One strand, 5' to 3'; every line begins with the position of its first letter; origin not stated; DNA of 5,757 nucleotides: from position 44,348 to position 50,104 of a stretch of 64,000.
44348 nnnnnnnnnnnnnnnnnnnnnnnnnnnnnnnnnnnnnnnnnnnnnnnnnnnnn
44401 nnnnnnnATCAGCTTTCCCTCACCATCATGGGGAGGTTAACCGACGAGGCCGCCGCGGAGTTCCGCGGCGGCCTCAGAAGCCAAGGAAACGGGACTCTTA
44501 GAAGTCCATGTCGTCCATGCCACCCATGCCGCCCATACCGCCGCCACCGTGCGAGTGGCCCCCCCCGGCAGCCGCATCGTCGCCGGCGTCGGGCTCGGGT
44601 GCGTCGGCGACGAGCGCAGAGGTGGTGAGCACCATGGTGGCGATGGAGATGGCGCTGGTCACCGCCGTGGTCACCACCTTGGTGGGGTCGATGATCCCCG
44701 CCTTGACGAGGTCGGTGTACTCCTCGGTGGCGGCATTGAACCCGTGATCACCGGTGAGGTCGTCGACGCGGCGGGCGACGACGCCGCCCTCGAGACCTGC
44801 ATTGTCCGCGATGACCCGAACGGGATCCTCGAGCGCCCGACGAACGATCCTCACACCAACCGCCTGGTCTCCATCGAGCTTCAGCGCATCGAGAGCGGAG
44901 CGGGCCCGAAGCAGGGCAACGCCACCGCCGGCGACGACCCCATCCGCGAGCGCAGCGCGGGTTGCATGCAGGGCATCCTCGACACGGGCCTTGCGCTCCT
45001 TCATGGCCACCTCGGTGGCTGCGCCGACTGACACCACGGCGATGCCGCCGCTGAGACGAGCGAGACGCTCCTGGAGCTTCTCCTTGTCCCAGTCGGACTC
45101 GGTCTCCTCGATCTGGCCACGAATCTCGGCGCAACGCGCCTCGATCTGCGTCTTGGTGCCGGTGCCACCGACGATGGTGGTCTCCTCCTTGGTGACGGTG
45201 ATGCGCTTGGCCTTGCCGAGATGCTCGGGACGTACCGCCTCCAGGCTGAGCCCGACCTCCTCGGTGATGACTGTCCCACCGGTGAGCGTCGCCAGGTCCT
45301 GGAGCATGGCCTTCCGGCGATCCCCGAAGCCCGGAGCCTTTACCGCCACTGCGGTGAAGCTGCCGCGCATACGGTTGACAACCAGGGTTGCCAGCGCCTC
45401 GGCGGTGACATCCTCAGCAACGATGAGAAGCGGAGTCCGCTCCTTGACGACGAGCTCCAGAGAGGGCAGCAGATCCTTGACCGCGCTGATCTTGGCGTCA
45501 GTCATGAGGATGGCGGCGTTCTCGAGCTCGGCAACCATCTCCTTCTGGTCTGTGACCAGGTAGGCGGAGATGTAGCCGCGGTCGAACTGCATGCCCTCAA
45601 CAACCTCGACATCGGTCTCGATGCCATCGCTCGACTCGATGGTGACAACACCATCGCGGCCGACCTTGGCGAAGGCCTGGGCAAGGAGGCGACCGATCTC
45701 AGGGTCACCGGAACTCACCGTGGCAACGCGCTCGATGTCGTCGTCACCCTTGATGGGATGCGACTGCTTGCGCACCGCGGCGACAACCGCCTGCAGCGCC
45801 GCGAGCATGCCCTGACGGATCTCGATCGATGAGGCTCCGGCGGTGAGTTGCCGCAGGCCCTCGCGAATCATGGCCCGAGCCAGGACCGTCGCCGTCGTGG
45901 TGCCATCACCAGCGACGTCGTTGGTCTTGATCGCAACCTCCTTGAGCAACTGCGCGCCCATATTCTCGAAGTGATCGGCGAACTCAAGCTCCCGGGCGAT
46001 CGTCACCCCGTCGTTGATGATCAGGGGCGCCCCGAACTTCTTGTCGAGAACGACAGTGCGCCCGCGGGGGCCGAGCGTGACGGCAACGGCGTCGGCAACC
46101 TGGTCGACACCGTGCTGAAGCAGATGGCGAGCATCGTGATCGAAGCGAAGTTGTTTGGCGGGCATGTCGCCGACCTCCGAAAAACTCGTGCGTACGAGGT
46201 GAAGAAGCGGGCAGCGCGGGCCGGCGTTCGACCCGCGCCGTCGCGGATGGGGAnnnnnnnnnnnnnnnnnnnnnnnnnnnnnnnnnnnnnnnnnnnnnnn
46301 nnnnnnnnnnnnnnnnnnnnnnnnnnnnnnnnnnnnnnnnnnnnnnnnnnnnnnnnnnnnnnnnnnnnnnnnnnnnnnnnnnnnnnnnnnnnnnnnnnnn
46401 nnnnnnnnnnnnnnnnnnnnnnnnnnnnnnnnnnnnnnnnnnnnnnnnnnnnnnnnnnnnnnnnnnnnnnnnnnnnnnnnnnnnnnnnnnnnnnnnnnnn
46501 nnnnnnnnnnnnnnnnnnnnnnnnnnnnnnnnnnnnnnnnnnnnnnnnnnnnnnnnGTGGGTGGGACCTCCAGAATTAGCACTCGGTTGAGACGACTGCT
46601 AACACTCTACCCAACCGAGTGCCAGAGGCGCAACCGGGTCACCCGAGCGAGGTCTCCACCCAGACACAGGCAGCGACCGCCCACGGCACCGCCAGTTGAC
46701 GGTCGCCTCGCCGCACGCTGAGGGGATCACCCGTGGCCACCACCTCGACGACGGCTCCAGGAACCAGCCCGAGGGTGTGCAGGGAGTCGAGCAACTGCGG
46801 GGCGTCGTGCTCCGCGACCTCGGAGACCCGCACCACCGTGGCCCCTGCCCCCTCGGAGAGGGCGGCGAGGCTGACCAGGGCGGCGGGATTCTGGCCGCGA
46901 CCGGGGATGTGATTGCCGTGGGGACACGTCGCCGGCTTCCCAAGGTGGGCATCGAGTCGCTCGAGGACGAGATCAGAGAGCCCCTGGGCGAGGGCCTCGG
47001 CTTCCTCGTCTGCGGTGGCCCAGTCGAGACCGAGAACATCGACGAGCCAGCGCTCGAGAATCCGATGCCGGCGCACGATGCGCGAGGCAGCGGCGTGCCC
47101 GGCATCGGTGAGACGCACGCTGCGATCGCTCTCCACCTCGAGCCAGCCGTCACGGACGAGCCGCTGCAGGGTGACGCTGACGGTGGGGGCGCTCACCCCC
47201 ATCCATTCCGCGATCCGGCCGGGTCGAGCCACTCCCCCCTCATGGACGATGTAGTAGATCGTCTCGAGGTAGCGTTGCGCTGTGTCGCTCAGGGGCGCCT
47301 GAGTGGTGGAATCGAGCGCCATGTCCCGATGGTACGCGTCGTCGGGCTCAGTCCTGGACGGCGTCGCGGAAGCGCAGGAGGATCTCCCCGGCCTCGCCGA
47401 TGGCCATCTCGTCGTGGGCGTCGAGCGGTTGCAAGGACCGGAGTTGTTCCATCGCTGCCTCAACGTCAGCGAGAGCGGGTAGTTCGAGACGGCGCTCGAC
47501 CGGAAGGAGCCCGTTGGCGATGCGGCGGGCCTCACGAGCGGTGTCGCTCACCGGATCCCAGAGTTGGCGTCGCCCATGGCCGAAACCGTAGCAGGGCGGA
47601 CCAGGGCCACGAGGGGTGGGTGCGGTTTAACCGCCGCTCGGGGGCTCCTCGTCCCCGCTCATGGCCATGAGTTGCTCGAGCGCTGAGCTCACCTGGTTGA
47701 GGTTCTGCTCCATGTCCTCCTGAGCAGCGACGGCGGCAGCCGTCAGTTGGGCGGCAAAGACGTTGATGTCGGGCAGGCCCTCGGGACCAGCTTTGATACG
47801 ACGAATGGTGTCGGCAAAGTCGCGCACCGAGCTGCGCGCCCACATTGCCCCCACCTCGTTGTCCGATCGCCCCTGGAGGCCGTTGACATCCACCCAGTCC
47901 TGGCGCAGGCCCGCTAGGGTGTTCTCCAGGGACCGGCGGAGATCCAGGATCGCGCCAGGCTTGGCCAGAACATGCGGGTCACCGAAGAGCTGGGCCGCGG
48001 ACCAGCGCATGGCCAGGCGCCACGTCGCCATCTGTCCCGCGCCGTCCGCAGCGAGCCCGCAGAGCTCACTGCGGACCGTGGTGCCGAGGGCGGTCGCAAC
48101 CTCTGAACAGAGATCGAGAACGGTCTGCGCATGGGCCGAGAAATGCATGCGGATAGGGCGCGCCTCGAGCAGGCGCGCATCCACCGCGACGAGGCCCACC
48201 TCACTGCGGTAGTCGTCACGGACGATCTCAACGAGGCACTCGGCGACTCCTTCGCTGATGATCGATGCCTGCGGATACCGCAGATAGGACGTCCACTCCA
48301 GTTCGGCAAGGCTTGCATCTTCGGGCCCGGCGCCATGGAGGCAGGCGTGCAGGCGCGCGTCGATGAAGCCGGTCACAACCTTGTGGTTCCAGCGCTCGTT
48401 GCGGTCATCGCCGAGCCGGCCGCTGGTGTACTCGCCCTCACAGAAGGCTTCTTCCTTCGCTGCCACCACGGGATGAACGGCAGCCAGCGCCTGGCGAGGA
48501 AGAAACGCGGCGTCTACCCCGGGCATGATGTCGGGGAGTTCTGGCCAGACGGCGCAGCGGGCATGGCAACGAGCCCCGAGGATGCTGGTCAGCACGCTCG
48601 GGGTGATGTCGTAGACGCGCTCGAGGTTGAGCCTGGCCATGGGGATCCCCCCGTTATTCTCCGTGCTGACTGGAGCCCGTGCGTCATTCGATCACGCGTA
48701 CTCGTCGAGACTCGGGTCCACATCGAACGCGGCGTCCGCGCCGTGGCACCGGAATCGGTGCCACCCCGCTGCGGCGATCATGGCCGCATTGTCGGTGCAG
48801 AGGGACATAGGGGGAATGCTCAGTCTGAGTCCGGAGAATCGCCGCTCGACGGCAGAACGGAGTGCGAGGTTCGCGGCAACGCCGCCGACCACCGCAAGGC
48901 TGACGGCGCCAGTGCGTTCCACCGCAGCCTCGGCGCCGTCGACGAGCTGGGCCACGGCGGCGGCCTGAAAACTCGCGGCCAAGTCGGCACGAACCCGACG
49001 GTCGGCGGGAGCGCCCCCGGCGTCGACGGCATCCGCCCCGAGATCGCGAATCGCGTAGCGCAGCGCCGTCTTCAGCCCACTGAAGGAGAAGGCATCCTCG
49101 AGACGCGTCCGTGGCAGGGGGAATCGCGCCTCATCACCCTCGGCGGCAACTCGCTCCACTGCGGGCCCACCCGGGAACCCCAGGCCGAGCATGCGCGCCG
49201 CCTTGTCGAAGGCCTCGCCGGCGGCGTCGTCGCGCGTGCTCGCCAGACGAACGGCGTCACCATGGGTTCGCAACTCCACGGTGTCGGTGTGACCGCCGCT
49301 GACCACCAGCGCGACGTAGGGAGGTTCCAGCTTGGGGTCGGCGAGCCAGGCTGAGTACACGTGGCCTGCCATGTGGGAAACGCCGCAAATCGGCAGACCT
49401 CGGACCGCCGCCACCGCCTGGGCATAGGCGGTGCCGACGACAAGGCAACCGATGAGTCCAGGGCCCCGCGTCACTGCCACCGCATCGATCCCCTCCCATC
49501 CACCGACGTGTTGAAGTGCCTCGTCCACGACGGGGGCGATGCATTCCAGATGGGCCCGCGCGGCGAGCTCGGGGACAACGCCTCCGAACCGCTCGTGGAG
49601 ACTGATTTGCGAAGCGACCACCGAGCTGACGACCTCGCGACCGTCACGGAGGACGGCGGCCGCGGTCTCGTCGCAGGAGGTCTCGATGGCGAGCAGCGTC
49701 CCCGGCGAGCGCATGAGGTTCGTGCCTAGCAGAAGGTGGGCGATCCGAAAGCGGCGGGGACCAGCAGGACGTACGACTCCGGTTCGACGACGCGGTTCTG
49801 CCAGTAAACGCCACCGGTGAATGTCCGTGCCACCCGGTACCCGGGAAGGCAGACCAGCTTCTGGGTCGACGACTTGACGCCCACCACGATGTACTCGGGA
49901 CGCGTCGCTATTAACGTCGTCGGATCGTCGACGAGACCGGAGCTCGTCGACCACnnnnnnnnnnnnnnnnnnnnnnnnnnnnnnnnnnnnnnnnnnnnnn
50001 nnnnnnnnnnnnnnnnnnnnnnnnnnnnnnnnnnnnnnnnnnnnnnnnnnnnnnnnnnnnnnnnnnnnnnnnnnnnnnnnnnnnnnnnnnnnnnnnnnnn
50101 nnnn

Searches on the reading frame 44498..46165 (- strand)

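Call 37: search_protein_families(library=pfam, proteins=[window:44498-46165:-], max_evalue=0.00001)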
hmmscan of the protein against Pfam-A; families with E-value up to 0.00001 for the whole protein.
window:44498-46165:- (555 aa): 1 family
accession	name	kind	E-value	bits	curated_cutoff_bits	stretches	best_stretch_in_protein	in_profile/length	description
PF00118.29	Cpn60_TCP1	-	2e-68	231.7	34.3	1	23-521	1-488/490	TCP-1/cpn60 chaperonin family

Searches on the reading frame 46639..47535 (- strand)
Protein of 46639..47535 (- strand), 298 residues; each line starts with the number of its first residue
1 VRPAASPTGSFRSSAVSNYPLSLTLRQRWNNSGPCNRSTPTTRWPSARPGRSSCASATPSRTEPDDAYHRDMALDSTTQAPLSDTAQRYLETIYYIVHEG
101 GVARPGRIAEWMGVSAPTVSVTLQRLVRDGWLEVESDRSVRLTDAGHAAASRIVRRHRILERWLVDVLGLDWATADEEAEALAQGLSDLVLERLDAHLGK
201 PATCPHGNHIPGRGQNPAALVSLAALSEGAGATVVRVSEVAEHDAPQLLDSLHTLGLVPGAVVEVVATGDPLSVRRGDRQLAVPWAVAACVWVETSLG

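Call 37: search_protein_families(library=pfam, proteins=[window:46639-47535:-], max_evalue=0.00001)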
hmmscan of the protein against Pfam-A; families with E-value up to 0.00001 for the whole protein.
window:46639-47535:- (298 aa): 4 families
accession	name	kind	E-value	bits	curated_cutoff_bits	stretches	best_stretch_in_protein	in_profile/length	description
PF02742.21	Fe_dep_repr_C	-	2.2e-25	88.9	27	1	143-211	1-69/70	Iron dependent repressor, metal binding and dimerisation domain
PF01325.25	Fe_dep_repress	-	5.6e-15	55.7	26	1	82-139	2-59/60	Iron dependent repressor, N-terminal DNA binding domain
PF04023.20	FeoA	-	9.2e-13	48.5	23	1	221-294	1-73/74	FeoA domain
PF12802.13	MarR_2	-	8.5e-08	32.7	27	1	91-138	9-56/61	MarR family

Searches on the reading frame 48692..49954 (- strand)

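Call 40: search_protein_families(library=pfam, proteins=[window:48692-49954:-], max_evalue=0.00001)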
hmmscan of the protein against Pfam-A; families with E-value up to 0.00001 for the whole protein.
window:48692-49954:- (420 aa): 1 family
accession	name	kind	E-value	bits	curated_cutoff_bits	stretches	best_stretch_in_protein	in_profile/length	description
PF00814.31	TsaD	-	3.2e-81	273.4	24.8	1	107-394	1-263/264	tRNA N6-adenosine threonylcarbamoyltransferase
